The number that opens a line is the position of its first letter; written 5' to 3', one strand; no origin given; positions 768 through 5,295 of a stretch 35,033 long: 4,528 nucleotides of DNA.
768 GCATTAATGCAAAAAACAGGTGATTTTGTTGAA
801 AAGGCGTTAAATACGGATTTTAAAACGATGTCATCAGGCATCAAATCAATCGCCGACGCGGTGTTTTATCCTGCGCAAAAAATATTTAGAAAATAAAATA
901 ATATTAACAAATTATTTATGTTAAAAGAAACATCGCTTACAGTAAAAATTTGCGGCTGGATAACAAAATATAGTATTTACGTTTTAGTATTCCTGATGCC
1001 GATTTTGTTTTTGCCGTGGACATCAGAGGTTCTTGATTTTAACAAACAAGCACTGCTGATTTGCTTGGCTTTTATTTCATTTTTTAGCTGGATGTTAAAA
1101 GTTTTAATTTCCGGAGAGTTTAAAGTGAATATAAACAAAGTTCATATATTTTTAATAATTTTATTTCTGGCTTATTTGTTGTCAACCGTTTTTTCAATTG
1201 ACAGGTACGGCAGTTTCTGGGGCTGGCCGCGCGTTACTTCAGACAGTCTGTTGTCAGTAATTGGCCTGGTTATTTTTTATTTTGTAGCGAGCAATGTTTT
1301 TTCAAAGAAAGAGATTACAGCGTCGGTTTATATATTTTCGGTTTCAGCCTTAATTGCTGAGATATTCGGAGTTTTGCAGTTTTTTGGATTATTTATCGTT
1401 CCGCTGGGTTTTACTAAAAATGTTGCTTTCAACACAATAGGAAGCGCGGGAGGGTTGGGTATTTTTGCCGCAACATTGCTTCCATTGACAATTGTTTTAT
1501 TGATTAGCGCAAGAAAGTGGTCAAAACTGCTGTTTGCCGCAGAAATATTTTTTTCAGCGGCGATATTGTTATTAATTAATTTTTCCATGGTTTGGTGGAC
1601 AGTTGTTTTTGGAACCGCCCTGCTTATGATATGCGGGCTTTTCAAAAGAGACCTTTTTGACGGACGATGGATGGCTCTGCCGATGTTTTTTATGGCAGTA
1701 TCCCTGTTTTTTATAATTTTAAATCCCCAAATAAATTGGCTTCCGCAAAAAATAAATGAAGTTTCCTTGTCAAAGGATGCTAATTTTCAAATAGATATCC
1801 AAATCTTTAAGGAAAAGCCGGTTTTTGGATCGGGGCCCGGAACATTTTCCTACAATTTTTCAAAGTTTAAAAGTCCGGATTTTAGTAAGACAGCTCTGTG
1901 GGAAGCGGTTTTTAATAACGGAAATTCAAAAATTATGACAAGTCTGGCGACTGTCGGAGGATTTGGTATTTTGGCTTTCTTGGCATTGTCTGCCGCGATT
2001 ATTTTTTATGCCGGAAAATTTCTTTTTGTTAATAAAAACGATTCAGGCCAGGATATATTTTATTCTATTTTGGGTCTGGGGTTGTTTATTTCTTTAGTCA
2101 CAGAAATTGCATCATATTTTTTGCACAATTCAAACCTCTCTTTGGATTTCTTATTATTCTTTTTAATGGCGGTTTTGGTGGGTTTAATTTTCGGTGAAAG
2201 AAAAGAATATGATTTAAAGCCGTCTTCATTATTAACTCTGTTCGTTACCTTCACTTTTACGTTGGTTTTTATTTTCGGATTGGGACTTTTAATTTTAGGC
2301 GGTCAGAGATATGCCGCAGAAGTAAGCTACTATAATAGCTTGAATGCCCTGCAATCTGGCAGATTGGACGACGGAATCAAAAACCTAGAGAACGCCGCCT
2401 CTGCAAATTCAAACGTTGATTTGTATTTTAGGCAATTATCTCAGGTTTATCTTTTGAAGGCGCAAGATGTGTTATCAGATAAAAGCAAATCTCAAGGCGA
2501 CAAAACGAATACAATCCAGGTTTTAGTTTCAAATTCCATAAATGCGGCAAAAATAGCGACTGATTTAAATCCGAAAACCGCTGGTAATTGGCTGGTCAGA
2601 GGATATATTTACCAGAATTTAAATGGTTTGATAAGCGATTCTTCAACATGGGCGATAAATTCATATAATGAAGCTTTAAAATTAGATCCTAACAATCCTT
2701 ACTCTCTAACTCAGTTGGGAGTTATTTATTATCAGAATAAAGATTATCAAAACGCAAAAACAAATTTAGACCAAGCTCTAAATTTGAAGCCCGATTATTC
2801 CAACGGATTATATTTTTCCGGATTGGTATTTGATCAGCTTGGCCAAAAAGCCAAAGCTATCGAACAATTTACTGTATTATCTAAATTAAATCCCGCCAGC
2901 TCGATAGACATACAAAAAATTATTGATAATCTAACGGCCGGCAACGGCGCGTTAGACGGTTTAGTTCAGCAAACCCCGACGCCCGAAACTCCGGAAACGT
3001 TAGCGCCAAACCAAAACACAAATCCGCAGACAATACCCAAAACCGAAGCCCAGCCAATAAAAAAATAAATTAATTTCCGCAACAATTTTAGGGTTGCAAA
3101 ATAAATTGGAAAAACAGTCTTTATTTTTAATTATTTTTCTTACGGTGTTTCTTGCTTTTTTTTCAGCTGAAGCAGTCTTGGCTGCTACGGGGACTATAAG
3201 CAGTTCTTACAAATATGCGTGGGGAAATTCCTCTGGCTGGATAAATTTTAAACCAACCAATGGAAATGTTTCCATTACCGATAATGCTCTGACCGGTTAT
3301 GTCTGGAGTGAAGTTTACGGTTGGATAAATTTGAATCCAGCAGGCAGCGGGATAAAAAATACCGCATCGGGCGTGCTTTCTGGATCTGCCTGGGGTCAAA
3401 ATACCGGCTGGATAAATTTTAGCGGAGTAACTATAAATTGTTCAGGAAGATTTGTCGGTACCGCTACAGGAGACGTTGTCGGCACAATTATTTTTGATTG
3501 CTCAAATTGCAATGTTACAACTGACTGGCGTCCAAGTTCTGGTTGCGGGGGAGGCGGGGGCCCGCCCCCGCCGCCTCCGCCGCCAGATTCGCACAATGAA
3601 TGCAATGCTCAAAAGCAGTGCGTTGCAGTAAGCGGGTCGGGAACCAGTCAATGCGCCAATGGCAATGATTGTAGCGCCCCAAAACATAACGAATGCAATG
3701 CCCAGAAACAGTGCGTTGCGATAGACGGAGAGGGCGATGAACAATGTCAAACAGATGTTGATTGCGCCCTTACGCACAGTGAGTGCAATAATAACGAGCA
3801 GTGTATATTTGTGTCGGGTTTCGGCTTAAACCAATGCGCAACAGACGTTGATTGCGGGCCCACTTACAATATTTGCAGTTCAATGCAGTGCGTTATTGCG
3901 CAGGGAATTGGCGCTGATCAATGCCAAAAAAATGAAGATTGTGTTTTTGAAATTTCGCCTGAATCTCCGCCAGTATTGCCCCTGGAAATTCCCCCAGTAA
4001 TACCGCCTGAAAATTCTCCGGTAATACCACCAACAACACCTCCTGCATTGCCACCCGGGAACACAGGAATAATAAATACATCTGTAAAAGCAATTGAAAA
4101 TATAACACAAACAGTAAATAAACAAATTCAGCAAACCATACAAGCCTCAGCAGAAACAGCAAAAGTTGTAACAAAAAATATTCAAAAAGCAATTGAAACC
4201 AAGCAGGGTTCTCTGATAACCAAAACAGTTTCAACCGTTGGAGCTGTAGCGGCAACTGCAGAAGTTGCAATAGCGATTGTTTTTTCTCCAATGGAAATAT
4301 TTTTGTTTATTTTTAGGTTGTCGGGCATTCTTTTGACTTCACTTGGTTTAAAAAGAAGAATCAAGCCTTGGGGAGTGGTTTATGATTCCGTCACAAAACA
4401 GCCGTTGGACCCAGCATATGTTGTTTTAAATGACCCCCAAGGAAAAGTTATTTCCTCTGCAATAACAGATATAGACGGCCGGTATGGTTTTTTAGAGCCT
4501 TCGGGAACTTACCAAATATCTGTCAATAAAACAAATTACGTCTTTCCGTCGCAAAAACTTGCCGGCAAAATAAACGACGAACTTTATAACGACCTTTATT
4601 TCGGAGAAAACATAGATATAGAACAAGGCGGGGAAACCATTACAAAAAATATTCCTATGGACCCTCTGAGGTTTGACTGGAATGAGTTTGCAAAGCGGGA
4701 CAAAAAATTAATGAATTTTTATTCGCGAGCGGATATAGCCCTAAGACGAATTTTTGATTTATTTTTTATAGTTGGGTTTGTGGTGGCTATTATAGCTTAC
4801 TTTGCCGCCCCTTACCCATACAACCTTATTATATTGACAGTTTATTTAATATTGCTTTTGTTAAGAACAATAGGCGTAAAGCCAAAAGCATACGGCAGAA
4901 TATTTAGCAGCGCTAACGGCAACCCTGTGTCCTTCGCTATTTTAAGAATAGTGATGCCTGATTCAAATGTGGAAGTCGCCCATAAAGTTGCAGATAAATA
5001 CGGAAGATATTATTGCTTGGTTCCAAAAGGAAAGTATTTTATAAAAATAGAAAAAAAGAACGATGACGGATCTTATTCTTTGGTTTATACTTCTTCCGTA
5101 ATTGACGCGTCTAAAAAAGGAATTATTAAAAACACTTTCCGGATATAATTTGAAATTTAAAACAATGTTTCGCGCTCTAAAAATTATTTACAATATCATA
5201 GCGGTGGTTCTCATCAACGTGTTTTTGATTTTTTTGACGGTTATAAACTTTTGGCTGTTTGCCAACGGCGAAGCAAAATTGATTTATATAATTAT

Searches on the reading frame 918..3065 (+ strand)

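Call 53: search_protein_families(library=pfam, proteins=[window:918-3065:+])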
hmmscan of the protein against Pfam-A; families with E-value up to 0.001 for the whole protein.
window:918-3065:+ (716 aa): 11 families
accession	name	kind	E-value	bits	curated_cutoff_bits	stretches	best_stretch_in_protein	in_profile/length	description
PF07719.23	TPR_2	-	6.2e-14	51.3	27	1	596-627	3-34/34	Tetratricopeptide repeat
PF13414.12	TPR_11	-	1e-09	38.4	26.8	1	579-607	13-41/42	TPR repeat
PF00515.34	TPR_1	-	1.4e-09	37.8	27.8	1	595-627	2-34/34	Tetratricopeptide repeat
PF13181.12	TPR_8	-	1.9e-09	37.4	25.7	1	596-627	3-34/34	Tetratricopeptide repeat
PF13432.12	TPR_16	-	3.1e-07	31.2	32.7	0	600-653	3-56/65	Tetratricopeptide repeat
PF13431.12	TPR_17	-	1.9e-06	28.1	24.4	1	583-614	2-33/34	Tetratricopeptide repeat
PF14559.12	TPR_19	-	2.9e-06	27.9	25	1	579-627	10-58/68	Tetratricopeptide repeat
PF23914.1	TPR_CcmH_CycH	-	2.3e-05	24.7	42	1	551-661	46-154/158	Cytochrome c-type biogenesis protein H TPR domain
PF13371.12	TPR_9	-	5.5e-05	23.5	35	0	583-626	18-61/73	Tetratricopeptide repeat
PF13424.12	TPR_12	-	0.00039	21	30.1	0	597-651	6-68/77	Tetratricopeptide repeat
PF13174.12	TPR_6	-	0.00044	21.2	26.3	0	596-623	2-29/33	Tetratricopeptide repeat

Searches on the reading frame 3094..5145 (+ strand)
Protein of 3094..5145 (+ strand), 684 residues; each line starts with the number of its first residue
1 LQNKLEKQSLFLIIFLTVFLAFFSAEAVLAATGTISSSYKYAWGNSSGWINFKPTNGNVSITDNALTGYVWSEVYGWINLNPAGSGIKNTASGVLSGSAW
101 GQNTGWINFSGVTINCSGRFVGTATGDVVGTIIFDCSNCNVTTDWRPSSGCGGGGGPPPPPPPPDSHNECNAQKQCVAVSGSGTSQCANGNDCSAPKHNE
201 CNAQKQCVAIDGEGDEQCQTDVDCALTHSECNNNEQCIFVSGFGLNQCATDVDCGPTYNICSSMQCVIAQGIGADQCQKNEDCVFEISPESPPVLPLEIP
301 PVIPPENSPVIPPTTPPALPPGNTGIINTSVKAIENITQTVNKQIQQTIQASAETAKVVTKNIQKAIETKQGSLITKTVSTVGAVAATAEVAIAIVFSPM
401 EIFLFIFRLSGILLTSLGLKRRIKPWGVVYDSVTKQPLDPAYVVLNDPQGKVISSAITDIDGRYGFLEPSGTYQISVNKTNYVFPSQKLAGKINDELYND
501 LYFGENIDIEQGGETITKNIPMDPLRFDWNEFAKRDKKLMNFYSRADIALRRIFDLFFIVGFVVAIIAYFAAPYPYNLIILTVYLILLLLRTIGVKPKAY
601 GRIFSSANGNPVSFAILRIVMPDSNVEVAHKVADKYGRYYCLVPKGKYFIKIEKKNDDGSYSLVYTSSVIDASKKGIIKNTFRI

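Call 53: search_protein_families(library=pfam, proteins=[window:3094-5145:+])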
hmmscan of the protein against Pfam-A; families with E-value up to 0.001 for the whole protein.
window:3094-5145:+ (684 aa): 1 family
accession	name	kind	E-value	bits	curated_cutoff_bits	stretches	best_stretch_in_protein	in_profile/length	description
PF13620.12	CarboxypepD_reg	-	2.1e-10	41.2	32.3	1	427-483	4-60/82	Carboxypeptidase regulatory-like domain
